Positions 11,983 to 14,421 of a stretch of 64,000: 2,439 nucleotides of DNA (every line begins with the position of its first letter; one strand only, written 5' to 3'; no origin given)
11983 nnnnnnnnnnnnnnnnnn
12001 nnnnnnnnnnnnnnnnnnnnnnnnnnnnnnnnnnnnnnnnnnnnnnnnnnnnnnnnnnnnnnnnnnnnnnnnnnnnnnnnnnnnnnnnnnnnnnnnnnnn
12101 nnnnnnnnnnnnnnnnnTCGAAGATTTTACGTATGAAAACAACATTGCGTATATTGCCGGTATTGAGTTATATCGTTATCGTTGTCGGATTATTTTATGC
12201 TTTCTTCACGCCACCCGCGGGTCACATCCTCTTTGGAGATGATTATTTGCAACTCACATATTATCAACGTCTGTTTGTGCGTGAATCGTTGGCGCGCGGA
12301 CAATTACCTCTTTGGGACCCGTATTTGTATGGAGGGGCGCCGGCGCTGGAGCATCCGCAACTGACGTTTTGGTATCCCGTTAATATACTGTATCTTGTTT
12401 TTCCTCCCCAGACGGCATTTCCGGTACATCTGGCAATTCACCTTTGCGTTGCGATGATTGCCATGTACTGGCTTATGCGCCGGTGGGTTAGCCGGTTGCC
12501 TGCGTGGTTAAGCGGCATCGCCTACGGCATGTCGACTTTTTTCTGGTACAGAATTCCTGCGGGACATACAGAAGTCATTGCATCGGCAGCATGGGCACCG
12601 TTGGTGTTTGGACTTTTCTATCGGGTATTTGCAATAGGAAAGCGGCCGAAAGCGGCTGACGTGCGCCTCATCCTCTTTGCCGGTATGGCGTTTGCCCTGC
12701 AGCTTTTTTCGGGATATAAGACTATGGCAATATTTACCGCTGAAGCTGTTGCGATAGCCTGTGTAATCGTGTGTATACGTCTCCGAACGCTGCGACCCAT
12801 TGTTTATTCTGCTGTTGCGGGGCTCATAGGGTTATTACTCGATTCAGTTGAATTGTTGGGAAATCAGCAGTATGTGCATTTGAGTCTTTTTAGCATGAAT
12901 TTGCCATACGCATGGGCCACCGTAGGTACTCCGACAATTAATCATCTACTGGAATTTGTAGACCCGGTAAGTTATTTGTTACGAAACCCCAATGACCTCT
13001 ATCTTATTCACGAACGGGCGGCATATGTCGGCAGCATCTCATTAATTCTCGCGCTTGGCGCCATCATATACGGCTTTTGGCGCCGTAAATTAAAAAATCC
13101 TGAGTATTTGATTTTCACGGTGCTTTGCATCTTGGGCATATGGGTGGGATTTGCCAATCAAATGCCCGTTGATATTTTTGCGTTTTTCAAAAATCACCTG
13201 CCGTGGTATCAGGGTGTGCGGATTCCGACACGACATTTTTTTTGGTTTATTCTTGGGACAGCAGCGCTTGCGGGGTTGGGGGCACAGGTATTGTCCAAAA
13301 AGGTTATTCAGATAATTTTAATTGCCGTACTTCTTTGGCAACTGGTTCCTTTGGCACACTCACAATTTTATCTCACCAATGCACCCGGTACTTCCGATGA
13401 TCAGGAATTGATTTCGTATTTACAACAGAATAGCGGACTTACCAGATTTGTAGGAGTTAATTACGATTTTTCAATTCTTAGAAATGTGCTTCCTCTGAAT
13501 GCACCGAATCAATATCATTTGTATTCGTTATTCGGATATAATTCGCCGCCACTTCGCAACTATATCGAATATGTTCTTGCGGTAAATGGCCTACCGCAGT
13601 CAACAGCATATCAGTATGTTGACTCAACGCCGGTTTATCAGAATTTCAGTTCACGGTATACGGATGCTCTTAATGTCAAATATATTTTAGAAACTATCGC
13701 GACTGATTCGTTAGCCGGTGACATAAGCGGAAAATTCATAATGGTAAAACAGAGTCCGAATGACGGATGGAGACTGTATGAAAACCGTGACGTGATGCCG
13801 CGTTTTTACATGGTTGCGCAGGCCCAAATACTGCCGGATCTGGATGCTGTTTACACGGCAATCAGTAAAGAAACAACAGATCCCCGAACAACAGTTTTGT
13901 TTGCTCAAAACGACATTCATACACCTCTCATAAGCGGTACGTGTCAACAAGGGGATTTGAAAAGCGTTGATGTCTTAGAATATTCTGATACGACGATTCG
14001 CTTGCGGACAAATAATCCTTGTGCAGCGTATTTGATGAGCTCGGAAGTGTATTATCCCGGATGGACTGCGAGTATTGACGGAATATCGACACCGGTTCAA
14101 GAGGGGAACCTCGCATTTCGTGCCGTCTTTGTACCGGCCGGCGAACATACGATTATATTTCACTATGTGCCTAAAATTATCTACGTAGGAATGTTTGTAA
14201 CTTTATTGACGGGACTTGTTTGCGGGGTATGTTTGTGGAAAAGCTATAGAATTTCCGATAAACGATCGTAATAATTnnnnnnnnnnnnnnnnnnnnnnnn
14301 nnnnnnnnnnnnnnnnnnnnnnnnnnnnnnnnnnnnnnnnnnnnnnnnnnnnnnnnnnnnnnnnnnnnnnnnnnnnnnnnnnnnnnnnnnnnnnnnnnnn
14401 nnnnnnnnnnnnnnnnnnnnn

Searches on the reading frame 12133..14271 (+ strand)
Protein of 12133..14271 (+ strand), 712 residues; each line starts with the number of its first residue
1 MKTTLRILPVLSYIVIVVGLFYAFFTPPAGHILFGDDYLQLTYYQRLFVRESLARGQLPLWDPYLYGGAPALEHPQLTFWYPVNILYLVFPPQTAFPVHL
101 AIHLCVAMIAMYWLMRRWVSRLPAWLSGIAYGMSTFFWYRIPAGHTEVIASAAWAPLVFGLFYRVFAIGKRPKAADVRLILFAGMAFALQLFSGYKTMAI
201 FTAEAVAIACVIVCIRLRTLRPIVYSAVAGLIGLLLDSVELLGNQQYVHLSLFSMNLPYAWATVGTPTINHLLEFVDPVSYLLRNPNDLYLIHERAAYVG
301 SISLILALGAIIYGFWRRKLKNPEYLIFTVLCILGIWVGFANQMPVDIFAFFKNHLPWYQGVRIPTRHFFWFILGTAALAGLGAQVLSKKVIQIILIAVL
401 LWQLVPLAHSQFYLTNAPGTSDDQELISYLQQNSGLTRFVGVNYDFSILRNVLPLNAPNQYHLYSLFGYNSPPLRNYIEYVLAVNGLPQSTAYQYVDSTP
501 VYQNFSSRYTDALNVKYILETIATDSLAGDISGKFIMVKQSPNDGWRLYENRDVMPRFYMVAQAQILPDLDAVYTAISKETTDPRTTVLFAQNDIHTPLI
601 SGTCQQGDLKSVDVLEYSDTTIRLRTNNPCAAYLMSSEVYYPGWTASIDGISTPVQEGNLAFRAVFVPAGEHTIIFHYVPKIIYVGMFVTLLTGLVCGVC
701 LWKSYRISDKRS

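Call 37: find_encoding_contigs(protein=window:12133-14271:+, flank=10000, max_places=5)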
Protein window:12133-14271:+ (712 aa): 2 contigs read that carry it; 1 place shown.
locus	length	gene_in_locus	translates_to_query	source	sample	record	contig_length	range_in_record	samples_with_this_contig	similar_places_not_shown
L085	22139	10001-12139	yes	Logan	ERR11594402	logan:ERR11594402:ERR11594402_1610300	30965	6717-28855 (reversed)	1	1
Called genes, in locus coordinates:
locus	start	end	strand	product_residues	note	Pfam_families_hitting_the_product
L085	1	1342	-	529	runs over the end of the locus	-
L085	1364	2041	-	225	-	-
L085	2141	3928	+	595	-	-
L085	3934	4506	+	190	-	PF13489:Methyltransf_23, PF13847:Methyltransf_31 (weak), PF08241:Methyltransf_11, PF08242:Methyltransf_12, PF13649:Methyltransf_25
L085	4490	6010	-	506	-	PF13231:PMT_2 (weak)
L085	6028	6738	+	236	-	PF00535:Glycos_transf_2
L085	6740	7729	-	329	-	PF01073:3Beta_HSD, PF01370:Epimerase, PF02719:Polysacc_synt_2, PF04321:RmlD_sub_bind, PF05368:NmrA, PF07993:NAD_binding_4, PF16363:GDP_Man_Dehyd, PF13460:NAD_binding_10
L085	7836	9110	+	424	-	PF13231:PMT_2 (weak)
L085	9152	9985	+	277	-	PF13489:Methyltransf_23, PF13847:Methyltransf_31, PF08241:Methyltransf_11, PF08242:Methyltransf_12, PF13649:Methyltransf_25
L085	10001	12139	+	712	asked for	PF09586:YfhO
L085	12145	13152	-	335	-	PF01408:GFO_IDH_MocA, PF02894:GFO_IDH_MocA_C, PF22725:GFO_IDH_MocA_C3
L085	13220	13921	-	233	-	PF00535:Glycos_transf_2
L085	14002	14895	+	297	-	PF01370:Epimerase, PF04321:RmlD_sub_bind (faint), PF16363:GDP_Man_Dehyd (faint)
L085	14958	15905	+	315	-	PF00535:Glycos_transf_2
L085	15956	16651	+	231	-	PF01209:Ubie_methyltran, PF05401:NodS, PF13489:Methyltransf_23, PF13649:Methyltransf_25, PF13847:Methyltransf_31, PF08241:Methyltransf_11, PF08242:Methyltransf_12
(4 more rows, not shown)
